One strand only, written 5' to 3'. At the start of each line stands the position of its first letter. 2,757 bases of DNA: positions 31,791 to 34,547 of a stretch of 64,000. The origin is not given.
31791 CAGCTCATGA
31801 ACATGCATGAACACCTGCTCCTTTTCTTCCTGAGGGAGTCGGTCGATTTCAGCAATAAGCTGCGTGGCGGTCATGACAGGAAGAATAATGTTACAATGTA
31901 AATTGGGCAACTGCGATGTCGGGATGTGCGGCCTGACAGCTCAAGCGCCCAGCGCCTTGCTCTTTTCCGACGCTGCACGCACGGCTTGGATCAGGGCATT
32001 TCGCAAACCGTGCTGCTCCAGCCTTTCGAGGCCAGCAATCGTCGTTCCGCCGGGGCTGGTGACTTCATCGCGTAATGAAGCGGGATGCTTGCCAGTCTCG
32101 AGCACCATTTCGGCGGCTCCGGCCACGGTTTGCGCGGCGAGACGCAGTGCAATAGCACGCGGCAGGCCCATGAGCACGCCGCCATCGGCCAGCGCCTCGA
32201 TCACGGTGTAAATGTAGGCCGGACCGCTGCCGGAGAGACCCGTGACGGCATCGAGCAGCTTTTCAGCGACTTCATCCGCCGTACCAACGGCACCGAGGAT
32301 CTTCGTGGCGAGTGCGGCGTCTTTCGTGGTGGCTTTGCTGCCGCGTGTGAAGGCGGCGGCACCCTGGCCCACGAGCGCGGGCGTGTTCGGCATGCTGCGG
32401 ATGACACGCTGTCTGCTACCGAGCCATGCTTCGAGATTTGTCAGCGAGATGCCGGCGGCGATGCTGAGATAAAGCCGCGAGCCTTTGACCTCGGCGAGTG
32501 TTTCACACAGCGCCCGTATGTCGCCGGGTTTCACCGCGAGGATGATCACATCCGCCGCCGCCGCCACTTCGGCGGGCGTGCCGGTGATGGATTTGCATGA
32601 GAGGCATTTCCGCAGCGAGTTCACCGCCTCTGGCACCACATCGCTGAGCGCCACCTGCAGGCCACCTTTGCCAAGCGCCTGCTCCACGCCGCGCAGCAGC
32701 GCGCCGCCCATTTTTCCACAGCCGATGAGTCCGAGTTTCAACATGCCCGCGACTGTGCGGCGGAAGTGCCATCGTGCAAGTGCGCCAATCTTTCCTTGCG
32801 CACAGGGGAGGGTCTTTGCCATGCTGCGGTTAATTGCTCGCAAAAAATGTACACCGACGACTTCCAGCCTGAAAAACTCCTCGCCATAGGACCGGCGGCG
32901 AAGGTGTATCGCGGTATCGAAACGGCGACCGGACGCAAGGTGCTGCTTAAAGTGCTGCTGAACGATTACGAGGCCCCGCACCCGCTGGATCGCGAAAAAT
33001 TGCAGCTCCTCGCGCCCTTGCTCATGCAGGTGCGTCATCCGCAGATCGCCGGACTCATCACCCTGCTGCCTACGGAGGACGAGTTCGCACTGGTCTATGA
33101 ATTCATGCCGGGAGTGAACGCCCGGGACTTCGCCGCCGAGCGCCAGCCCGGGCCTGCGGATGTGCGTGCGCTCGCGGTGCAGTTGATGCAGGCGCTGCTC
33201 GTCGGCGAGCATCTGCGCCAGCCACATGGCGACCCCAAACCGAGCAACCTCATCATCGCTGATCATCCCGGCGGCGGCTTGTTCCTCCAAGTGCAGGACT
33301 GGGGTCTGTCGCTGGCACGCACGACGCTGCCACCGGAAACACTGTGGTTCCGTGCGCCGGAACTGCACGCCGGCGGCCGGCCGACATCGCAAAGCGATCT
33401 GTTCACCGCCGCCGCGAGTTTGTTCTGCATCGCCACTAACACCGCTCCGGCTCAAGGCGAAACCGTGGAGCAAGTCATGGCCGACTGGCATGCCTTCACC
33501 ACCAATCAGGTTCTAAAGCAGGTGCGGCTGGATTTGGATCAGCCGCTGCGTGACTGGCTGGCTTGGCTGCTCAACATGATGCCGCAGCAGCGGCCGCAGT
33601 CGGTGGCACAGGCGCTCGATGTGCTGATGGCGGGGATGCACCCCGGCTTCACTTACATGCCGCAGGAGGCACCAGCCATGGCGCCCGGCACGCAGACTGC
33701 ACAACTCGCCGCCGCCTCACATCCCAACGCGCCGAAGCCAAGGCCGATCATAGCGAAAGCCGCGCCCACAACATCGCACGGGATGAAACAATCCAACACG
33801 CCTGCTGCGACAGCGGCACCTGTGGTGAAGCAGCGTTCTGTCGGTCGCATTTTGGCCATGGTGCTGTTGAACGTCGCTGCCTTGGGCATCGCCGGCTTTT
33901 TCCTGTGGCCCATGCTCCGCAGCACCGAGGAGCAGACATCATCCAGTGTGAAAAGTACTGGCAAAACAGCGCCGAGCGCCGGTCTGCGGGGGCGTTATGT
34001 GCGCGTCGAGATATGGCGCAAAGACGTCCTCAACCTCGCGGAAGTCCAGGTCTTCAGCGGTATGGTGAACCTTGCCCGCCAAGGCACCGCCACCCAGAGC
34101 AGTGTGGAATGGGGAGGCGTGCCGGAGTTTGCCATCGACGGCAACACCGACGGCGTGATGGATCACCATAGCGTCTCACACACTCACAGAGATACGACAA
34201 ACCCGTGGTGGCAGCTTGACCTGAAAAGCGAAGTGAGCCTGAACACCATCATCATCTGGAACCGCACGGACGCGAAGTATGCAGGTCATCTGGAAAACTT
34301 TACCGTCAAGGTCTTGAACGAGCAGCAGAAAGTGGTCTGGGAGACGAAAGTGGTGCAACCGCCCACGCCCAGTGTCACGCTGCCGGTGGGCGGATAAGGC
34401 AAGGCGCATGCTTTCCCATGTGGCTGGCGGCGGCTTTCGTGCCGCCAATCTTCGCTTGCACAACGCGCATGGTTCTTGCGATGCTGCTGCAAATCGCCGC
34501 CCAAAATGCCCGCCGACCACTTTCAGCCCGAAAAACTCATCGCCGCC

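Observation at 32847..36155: Tandem receptor-like atypical Ser/Thr kinases with F-type-lectin / discoidin ectodomains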

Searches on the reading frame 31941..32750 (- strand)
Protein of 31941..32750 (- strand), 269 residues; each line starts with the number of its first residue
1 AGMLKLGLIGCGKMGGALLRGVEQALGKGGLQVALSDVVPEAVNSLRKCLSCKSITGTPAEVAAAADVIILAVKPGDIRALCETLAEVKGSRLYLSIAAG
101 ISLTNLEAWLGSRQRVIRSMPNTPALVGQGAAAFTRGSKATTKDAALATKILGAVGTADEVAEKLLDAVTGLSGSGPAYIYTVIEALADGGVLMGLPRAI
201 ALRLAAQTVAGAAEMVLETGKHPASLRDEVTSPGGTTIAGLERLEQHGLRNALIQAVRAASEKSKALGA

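Call 12: search_protein_families(library=pfam, proteins=[window:31941-32750:-], max_evalue=0.001)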
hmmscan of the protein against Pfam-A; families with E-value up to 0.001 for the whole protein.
window:31941-32750:- (269 aa): 3 families
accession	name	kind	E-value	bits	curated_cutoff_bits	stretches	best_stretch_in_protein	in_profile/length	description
PF14748.11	P5CR_dimer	-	9.2e-44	148.5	25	1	163-266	1-104/105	Pyrroline-5-carboxylate reductase dimerisation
PF03807.23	F420_oxidored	-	2.3e-11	44.6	21.6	1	5-100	1-94/94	NADP oxidoreductase coenzyme F420-dependent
PF03446.21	NAD_binding_2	-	9.1e-06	26.2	21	1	5-77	1-67/161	NAD binding domain of 6-phosphogluconate dehydrogenase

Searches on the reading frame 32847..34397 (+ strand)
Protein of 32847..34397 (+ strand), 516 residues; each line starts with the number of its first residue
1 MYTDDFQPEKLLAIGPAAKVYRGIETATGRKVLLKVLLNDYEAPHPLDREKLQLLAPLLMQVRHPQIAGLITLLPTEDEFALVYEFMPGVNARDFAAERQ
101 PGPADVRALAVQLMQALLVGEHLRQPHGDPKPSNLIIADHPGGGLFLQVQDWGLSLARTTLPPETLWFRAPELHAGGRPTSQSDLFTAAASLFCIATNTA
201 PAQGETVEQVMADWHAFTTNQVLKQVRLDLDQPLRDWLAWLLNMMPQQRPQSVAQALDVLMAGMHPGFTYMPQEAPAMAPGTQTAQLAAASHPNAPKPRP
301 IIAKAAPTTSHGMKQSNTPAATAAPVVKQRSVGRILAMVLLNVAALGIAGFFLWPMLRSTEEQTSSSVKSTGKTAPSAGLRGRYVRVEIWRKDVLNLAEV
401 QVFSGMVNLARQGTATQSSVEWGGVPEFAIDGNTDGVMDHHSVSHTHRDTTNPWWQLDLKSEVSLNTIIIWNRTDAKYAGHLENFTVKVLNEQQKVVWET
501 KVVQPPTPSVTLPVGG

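Call 3: search_protein_families(library=pfam, proteins=[window:32847-34397:+], max_evalue=1)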
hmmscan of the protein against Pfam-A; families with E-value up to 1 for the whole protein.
window:32847-34397:+ (516 aa): 6 families
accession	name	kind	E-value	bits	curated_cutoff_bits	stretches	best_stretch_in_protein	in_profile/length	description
PF00069.31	Pkinase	-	3.2e-18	66.5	31.7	1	9-255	4-256/263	Protein kinase domain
PF22633.2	F5_F8_type_C_2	-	1.1e-11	45.6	27.8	1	429-497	2-61/91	NedA-like, galactose-binding domain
PF00754.31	F5_F8_type_C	-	7.7e-08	33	28.2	1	415-494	2-75/127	F5/8 type C domain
PF07714.23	PK_Tyr_Ser-Thr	-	9e-07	28.9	23.1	1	10-250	5-249/258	Protein tyrosine and serine/threonine kinase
PF24135.1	DUF7402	-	9.6e-06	26.2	27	1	408-475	1-69/133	Domain of unknown function (DUF7402)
PF03109.22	ABC1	-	0.016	14.8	22.9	1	81-154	144-213/244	ABC1 atypical kinase-like domain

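Call 4: search_protein_families(library=ncbifam, proteins=[window:32847-34397:+], max_evalue=1)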
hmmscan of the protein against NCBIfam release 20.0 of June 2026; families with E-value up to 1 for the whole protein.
window:32847-34397:+ (516 aa): 6 families
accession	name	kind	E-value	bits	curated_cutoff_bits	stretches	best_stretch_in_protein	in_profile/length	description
NF047741.1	antiphage_MADS6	equivalog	3.1e-16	59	460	2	4-117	495-604/612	methylation-associated defense system protein kinase MAD6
NF033483.0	PknB_PASTA_kin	equivalog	1.6e-15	57.1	450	1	10-374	13-374/563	Stk1 family PASTA domain-containing Ser/Thr kinase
NF052427.1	StpK7MSMEG_1200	equivalog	5e-09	35.2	900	1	6-213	9-220/601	serine/threonine protein kinase StpK7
NF038150.1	lanthi_synth_IV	equivalog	8.8e-08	30.9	650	1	17-303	202-496/851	class IV lanthionine synthetase LanL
TIGR03903.1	TOMM_kin_cyc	equivalog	2.2e-06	25.8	705.75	1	28-252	2-236/1267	TOMM system kinase/cyclase fusion protein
NF033442.0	BREX_PglW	equivalog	0.0024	15.6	990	1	26-206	535-714/1391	BREX system serine/threonine kinase PglW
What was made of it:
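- Tried and rejected: NCBIfam MADS6, BREX PglW and other kinase hits are far below their cutoffs and cover the kinase domain only (call 4).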

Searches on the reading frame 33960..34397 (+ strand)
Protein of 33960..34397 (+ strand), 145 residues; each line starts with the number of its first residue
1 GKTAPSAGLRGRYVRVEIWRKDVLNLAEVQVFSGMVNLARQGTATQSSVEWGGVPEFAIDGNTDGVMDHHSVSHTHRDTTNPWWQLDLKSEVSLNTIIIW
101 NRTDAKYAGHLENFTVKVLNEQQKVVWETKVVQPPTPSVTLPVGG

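Call 7: search_solved_structures(query=window:33960-34397:+, max_evalue=10, show_alignments=3)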
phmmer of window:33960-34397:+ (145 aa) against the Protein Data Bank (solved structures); distinct sequences matched with E-value up to 10: 8.
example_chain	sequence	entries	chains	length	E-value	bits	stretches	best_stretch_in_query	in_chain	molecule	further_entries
3cqo_A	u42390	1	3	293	1.6e-21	79.6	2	9-103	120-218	FBP32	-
3le0_A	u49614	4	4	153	3.3e-20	75.3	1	37-125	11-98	Platelet aggregation factor Sm-hPAF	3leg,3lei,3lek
4gwi_A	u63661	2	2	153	1.4e-19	73.3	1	37-125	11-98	Platelet aggregation factor Sm-hPAF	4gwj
2j22_A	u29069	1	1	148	5.5e-17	64.9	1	36-122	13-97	FUCOLECTIN-RELATED PROTEIN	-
2j1r_A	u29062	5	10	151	5e-16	61.8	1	33-126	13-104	FUCOLECTIN-RELATED PROTEIN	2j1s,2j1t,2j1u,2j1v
1k12_A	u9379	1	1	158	8.9e-07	31.8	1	37-105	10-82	LECTIN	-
5nrl_Q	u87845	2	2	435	0.45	13.3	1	60-113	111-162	Cold sensitive U2 snRNA suppressor 1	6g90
5gm6_H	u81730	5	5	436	0.45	13.3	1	60-113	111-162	Cold sensitive U2 snRNA suppressor 1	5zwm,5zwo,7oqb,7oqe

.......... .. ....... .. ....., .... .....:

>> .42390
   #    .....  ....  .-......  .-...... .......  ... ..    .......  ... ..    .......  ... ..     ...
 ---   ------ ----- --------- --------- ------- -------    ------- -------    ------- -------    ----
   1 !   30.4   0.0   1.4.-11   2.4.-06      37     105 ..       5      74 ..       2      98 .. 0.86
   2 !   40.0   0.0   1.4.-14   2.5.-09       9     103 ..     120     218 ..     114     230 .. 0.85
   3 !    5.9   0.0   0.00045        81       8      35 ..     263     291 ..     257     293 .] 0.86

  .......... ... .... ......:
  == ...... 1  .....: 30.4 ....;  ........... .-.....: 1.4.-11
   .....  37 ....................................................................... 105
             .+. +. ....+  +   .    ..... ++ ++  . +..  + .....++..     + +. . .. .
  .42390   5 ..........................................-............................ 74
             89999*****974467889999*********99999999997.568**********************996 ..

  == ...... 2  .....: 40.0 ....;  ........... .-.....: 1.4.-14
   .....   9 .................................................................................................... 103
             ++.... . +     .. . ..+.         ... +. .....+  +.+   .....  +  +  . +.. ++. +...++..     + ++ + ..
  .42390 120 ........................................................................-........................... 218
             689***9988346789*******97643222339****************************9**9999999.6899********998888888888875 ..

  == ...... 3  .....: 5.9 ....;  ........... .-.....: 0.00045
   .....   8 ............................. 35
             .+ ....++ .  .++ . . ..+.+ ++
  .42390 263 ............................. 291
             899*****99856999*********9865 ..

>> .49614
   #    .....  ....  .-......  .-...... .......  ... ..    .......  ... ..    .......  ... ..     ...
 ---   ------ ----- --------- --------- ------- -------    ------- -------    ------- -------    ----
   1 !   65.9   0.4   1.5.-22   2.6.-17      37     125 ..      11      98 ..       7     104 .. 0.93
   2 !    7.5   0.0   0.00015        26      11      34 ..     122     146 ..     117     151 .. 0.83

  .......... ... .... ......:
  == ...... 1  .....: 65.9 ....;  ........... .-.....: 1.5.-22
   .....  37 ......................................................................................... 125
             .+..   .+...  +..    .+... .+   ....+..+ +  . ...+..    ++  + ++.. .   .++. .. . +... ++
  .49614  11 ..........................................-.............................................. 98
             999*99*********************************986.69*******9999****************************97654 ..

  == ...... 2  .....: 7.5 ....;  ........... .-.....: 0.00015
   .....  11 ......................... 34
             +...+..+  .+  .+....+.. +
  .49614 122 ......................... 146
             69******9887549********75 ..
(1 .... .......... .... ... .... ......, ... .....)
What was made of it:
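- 33981..34061 (+): A transposed strand pair (aa 379-405, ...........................), equivalent to the canonical C-terminal strands of an F-lectin. Aligns to chain residues 122-146 of Sm-hPAF, while the rest of the domain aligns to residues 11-98 (call 7)
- PDB phmmer hits are F-lectins only, with E-values from 1e-21 to 1e-6 (call 7).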
